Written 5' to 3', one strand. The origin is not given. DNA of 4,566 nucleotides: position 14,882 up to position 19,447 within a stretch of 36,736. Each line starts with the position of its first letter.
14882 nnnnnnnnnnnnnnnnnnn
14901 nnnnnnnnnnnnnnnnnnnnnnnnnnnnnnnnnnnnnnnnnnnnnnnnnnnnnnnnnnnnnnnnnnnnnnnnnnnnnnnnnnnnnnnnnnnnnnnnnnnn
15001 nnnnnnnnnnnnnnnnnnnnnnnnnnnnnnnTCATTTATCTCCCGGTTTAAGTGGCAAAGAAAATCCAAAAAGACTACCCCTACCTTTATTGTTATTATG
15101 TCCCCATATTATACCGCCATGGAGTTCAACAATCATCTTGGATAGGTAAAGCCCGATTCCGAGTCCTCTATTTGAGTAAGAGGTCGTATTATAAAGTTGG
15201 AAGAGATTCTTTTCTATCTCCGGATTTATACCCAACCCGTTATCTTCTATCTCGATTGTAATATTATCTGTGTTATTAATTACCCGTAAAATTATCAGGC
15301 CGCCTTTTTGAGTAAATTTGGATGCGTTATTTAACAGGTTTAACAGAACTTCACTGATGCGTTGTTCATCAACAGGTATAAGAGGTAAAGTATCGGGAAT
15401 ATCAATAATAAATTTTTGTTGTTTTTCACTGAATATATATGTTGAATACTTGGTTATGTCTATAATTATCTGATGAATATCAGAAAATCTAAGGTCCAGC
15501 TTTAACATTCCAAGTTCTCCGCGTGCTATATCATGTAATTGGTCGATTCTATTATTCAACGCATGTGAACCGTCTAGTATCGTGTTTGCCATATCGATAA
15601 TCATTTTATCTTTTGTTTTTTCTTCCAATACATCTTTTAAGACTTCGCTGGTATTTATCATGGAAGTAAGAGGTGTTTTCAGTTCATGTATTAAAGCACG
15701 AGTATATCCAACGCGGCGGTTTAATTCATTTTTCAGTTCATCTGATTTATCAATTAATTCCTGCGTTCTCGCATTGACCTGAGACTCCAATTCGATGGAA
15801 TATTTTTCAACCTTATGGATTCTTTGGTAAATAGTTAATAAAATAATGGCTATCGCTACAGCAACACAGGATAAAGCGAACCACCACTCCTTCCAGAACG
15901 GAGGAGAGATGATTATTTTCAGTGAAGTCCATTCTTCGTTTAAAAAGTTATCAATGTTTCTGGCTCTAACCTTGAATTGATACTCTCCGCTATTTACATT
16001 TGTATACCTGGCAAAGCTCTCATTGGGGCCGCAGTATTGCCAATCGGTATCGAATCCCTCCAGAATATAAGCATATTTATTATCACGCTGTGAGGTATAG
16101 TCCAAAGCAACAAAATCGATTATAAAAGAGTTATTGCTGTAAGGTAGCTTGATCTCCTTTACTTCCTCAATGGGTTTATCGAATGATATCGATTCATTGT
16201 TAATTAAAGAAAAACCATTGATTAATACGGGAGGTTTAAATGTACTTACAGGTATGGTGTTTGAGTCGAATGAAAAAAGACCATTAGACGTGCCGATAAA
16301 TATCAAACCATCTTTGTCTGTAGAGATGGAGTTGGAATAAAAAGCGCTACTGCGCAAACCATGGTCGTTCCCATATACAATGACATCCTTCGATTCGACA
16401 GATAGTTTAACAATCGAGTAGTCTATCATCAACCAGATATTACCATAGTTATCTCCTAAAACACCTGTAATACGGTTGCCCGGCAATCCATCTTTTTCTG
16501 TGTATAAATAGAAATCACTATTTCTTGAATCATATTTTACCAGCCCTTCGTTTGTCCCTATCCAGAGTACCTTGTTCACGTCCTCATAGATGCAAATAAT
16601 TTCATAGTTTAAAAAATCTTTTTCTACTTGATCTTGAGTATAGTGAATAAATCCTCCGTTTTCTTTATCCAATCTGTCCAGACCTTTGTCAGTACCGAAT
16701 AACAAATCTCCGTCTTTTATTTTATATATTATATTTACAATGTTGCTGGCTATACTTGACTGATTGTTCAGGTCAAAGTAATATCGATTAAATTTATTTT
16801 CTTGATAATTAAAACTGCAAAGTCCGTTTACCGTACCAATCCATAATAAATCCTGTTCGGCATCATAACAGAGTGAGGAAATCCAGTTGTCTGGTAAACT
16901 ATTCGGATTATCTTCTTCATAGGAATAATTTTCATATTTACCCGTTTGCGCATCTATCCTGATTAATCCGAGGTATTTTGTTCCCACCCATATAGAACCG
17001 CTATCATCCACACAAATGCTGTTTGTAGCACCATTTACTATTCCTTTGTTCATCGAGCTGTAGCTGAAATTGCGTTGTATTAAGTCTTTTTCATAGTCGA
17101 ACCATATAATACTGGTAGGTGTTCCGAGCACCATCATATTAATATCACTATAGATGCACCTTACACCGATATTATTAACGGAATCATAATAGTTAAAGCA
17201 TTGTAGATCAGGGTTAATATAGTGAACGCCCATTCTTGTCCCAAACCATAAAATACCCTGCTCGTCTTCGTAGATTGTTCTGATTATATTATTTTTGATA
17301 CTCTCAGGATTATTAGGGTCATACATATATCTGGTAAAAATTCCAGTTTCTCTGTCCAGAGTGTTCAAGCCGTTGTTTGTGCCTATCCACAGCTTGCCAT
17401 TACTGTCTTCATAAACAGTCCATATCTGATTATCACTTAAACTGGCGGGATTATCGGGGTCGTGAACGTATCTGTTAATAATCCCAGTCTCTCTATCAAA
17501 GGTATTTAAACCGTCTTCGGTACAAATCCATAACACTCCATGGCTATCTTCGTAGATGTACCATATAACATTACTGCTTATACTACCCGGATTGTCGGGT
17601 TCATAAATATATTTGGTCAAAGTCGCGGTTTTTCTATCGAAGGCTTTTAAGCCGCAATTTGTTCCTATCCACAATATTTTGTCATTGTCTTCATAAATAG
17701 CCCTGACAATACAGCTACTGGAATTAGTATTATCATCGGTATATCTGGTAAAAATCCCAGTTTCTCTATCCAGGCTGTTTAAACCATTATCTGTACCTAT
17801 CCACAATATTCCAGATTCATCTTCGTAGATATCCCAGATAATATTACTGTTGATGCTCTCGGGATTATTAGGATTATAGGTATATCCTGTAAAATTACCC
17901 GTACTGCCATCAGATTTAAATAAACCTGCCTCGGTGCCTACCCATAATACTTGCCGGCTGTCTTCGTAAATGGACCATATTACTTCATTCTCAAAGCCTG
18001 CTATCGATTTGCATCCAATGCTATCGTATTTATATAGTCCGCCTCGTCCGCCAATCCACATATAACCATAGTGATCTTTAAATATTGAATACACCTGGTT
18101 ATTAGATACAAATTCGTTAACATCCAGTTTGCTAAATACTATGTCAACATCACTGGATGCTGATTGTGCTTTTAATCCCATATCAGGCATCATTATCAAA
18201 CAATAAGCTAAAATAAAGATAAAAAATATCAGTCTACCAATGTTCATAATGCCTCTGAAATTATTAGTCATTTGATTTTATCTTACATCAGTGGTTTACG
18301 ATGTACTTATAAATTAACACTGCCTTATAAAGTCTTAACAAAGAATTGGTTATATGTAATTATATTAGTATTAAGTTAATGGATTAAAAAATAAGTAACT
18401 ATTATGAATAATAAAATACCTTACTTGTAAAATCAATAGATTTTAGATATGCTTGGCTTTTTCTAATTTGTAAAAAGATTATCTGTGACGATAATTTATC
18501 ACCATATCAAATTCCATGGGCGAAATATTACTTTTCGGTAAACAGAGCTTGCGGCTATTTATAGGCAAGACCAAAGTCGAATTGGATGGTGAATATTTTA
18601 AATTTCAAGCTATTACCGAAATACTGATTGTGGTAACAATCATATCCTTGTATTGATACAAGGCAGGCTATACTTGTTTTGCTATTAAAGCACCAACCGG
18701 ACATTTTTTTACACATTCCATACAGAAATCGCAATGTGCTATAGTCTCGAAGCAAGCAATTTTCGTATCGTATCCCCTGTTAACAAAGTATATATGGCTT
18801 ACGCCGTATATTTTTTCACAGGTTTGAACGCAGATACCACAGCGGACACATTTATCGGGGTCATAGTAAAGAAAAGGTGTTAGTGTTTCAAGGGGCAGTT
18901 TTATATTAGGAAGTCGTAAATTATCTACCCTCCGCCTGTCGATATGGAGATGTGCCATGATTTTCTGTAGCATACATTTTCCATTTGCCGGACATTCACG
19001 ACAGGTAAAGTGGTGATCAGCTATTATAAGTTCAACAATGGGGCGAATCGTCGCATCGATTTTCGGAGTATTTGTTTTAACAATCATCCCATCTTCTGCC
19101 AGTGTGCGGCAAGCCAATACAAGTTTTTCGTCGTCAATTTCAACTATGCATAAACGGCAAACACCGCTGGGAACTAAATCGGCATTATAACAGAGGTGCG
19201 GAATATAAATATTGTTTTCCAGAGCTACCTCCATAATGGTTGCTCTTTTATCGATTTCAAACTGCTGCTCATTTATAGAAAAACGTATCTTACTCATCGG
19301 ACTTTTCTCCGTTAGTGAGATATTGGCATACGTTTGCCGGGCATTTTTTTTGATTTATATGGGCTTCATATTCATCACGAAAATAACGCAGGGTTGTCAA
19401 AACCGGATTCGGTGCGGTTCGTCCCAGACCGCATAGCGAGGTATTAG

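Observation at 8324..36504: Two diverged tandem copies of an uncharacterised cassette: propeller sensor kinase, OmpR regulator, Asp-less receiver and exported transhydroxylase-like molybdoenzyme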

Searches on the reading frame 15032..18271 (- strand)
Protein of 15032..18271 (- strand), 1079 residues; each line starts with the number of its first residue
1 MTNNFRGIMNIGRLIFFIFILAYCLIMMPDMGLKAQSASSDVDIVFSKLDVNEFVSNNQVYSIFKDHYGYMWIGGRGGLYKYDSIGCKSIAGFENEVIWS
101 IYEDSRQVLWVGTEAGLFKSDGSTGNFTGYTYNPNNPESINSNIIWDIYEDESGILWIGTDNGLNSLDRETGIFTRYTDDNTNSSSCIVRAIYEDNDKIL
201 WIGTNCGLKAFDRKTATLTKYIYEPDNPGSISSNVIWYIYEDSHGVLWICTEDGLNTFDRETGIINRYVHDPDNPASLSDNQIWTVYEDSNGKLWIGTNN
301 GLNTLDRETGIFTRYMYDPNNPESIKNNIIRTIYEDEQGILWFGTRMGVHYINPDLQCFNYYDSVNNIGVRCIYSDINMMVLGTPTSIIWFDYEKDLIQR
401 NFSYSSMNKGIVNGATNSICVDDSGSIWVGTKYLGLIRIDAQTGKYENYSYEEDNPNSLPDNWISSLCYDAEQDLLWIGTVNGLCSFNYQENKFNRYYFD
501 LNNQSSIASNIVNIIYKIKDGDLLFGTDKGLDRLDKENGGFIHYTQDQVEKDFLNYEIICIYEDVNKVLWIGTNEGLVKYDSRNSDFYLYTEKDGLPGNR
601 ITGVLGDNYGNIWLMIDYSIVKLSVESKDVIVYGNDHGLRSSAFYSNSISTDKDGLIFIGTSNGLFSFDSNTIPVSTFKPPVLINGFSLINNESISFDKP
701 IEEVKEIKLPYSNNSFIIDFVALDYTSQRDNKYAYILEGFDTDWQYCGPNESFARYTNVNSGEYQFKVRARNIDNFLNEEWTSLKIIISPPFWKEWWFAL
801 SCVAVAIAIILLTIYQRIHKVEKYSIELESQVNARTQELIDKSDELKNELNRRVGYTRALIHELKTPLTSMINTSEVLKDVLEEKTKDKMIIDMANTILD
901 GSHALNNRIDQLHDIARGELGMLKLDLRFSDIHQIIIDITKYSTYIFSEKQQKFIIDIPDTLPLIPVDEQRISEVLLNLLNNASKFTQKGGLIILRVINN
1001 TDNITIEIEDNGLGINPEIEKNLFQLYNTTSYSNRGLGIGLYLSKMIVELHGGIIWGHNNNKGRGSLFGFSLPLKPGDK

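Call 4: search_protein_families(library=pfam, proteins=[window:15032-18271:-], max_evalue=0.01)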
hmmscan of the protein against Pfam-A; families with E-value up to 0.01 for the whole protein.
window:15032-18271:- (1079 aa): 6 families
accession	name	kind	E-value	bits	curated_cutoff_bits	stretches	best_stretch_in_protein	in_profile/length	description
PF07494.17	Reg_prop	-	2.3e-58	187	20.4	7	277-300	1-24/24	Two component regulator propeller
PF02518.31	HATPase_c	-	5.9e-20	72.2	26.4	1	968-1075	2-110/111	Histidine kinase-, DNA gyrase B-, and HSP90-like ATPase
PF07495.19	Y_Y_Y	-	1.5e-14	54.1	26.6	1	724-788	1-64/65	Y_Y_Y domain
PF23748.1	Beta-prop_LRRK2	-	7.6e-09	35.5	26.9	0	179-207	266-294/359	LRRK2 beta propeller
PF00512.31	HisKA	-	3.7e-07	30.5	26.9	1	859-920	8-65/66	His Kinase A (phospho-acceptor) domain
PF08450.18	SGL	-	1.6e-06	28.3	26.3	0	337-434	11-106/246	SMP-30/Gluconolactonase/LRE-like region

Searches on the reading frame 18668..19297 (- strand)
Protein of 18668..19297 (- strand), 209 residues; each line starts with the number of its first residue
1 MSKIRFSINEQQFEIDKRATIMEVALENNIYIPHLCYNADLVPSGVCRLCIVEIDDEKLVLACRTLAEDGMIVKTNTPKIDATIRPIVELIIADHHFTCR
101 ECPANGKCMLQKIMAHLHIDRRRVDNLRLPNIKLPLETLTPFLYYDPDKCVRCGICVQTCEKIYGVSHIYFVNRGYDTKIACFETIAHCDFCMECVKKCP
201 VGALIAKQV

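Call 5: search_protein_families(library=pfam, proteins=[window:18668-19297:-], max_evalue=0.01)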
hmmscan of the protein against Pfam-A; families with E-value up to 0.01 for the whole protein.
window:18668-19297:- (209 aa): 12 families
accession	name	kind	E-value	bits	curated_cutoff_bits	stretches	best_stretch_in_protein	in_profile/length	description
PF13510.11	Fer2_4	-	3.5e-17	62.7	22.8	1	3-77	3-81/82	2Fe-2S iron-sulfur cluster binding domain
PF10588.14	NADH-G_4Fe-4S_3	-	2.4e-08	33.8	27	1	87-123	4-40/40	NADH-ubiquinone oxidoreductase-G iron-sulfur binding region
PF00111.32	Fer2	-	4.1e-08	33.5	21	1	10-67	7-76/77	2Fe-2S iron-sulfur cluster binding domain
PF00037.32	Fer4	-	3.1e-07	30.4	21.1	2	144-160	2-18/24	4Fe-4S binding domain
PF22117.2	Fer4_Nqo3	-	1.6e-06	28.6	27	1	141-204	2-66/67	NADH-quinone oxidoreductase subunit 3, ferredoxin-like domain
PF12797.12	Fer4_2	-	5.3e-05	23.4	24.5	1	143-160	3-20/22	4Fe-4S binding domain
PF12837.12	Fer4_6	-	6.1e-05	23.2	25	1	144-161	3-20/24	4Fe-4S binding domain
PF13237.11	Fer4_10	-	0.00055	20.2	25.5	1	143-200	2-53/53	4Fe-4S dicluster domain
PF12838.12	Fer4_7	-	0.00069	20.5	27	1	149-203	1-52/52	4Fe-4S dicluster domain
PF14697.11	Fer4_21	-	0.0009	19.8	35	1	146-202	4-54/59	4Fe-4S dicluster domain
PF13187.11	Fer4_9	-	0.00094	19.6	27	1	149-203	1-51/52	4Fe-4S dicluster domain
PF13183.11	Fer4_8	-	0.0019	19.1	27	1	148-202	3-67/68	4Fe-4S dicluster domain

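Call 40: search_protein_families(library=ncbifam, proteins=[window:18668-19297:-], max_evalue=0.00001)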
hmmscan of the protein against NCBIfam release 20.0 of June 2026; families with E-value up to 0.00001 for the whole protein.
window:18668-19297:- (209 aa): 10 families
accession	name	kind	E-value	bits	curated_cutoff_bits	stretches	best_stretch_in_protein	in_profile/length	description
NF040763.1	FeFe_hydrog_A6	exception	1.1e-49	169.3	765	1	5-207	2-208/571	NADH-dependent [FeFe] hydrogenase, group A6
NF005745.0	PRK07569.1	equivalog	4.9e-39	134.1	333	1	3-207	3-210/238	bidirectional hydrogenase complex protein HoxU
NF040762.1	Hydr_FeFe_Clost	exception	7.5e-35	120.6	900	1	6-207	3-207/572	ferredoxin hydrogenase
NF006305.0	PRK08493.1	equivalog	1.8e-32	112.4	591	1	3-181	1-174/819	NADH-quinone oxidoreductase subunit G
TIGR01973.1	NuoG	equivalog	5.3e-30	104.8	470.05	1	7-207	2-201/606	NADH-quinone oxidoreductase subunit NuoG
NF005895.0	PRK07860.1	equivalog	3e-22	78.5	802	1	3-206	17-222/811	NADH-quinone oxidoreductase subunit G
NF009454.0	PRK12814.1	equivalog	6.6e-19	67.7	916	1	1-101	1-102/657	putative NADPH-dependent glutamate synthase small subunit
TIGR02512.1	FeFe_hydrog_A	subfamily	2.2e-07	30.1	405.95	1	145-207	4-70/375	[FeFe] hydrogenase, group A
NF040612.1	F420_dehyd_FpoI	exception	1.9e-06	27.7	180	1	142-207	36-102/135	F420H2 dehydrogenase subunit FpoI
TIGR04041.1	activase_YjjW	hypoth_equivalog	3.4e-06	26.7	250.2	0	184-207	38-61/276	YjjW family glycine radical enzyme activase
